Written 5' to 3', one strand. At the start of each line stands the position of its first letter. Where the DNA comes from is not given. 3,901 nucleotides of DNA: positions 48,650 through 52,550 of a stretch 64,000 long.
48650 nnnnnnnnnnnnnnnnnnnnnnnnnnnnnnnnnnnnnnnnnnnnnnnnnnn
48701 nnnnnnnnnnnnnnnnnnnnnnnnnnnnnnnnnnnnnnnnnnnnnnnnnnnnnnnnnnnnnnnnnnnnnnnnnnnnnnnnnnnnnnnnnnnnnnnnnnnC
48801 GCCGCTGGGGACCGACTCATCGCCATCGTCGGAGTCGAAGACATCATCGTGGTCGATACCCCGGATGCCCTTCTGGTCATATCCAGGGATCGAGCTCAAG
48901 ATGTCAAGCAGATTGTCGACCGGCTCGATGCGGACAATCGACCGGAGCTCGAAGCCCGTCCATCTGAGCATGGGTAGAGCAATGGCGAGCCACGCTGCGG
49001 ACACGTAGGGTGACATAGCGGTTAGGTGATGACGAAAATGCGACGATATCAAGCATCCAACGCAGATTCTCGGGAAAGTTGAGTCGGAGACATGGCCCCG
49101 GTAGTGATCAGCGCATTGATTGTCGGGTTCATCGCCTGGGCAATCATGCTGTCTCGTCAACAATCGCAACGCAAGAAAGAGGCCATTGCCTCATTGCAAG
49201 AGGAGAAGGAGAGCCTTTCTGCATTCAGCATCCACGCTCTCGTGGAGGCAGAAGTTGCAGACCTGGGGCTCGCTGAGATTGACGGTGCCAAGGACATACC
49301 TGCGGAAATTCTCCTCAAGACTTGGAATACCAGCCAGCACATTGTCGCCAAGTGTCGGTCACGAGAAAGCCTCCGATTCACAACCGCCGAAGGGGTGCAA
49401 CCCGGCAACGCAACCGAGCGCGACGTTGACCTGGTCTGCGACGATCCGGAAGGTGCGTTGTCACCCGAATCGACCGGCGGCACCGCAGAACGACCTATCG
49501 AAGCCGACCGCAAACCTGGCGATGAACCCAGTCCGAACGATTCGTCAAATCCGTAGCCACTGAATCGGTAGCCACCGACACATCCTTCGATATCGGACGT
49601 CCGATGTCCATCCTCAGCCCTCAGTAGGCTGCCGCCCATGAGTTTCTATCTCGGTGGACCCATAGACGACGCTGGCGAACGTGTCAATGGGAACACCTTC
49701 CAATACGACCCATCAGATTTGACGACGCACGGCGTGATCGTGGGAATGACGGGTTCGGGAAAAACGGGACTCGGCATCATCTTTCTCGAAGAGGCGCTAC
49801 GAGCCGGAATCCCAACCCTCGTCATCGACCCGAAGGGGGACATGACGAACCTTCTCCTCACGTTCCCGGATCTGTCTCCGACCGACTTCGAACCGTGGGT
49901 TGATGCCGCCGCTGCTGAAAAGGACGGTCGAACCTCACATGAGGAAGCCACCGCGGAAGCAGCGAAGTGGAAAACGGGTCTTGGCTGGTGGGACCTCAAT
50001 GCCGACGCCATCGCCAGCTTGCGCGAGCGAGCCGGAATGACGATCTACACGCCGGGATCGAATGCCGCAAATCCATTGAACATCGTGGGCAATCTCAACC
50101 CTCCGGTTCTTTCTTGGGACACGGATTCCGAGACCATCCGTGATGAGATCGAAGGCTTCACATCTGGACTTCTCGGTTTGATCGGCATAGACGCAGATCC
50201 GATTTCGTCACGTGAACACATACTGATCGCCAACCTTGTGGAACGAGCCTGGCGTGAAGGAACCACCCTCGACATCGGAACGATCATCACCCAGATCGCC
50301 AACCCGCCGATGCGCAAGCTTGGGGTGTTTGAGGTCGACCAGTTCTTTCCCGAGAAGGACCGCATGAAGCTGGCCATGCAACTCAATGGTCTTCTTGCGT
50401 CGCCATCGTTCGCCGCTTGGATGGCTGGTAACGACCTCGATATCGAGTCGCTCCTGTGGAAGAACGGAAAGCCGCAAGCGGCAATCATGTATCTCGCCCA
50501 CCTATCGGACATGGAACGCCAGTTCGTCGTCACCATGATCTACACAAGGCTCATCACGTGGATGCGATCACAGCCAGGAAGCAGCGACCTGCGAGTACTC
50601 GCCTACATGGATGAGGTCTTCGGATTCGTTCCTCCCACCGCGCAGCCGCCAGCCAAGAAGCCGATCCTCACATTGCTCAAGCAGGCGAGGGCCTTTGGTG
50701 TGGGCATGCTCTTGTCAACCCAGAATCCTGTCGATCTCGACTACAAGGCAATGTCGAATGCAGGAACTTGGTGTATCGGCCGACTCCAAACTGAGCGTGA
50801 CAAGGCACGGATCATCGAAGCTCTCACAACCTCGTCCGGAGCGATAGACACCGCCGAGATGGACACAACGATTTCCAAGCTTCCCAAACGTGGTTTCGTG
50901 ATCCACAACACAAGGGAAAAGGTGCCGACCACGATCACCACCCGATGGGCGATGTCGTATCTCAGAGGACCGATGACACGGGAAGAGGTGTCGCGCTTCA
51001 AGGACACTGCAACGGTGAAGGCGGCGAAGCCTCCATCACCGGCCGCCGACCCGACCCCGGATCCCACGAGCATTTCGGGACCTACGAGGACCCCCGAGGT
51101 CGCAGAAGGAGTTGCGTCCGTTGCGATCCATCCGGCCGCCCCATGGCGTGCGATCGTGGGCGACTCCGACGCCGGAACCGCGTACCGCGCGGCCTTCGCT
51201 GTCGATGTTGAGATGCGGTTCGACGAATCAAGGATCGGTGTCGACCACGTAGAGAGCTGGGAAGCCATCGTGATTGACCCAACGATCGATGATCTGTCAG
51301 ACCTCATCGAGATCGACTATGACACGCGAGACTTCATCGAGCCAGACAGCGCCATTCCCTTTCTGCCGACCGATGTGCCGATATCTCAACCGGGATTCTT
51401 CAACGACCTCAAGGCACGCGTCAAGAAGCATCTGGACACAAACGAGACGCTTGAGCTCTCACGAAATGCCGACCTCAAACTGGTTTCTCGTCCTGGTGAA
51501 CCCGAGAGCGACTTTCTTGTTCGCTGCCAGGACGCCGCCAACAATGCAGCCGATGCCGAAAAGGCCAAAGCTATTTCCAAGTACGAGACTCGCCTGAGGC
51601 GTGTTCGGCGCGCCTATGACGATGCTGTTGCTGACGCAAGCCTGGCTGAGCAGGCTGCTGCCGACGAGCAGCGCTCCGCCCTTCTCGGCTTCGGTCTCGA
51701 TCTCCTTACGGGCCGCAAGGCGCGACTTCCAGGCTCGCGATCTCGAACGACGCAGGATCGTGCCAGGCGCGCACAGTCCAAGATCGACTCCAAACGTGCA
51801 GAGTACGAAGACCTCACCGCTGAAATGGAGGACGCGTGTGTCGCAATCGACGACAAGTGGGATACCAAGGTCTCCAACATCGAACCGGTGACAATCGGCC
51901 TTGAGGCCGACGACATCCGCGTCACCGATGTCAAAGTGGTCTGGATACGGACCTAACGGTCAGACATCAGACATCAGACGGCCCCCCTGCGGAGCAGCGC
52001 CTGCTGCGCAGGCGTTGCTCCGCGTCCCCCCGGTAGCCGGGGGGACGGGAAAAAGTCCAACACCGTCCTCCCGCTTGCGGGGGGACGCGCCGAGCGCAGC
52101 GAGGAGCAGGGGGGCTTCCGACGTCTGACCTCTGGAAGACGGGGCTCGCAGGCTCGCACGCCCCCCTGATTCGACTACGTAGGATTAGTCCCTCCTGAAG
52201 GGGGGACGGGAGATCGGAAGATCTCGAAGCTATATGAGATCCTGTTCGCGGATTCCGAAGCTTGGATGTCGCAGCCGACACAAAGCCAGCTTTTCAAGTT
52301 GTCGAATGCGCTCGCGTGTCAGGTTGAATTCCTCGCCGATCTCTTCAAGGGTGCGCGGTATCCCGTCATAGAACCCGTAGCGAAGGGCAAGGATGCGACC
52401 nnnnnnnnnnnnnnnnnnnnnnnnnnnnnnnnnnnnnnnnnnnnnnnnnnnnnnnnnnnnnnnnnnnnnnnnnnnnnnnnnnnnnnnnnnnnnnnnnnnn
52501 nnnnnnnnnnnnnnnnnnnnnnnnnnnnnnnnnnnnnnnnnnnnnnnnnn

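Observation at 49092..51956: HerA/FtsK-superfamily (DUF853-like) ATPase with a long coiled-coil C-terminal extension, a small membrane partner and an upstream palindrome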

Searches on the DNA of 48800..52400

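Call 83: search_rna_families(source=window, start=48800, end=52400, threshold=evalue, max_evalue=1)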
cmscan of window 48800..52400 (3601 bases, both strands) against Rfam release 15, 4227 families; matches with E-value up to 1: 0.
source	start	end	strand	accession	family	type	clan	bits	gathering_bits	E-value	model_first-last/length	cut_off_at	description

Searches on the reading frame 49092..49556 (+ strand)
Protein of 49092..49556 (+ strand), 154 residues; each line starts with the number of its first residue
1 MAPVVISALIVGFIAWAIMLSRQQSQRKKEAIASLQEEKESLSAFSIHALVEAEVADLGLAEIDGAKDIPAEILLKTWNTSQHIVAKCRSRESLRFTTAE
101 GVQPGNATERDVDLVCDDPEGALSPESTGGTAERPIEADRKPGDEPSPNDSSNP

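Call 3: search_protein_families(library=pfam, proteins=[window:49092-49556:+], max_evalue=0.01)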
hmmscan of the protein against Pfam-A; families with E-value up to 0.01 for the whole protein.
window:49092-49556:+ (154 aa): 0 families

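Call 4: search_protein_families(library=ncbifam, proteins=[window:49092-49556:+], max_evalue=0.01)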
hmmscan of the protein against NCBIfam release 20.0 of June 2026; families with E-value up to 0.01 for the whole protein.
window:49092-49556:+ (154 aa): 0 families

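Call 5: search_protein_families(library=padloc, proteins=[window:49092-49556:+], max_evalue=0.01)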
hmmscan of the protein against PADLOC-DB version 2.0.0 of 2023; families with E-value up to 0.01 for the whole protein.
window:49092-49556:+ (154 aa): 0 families
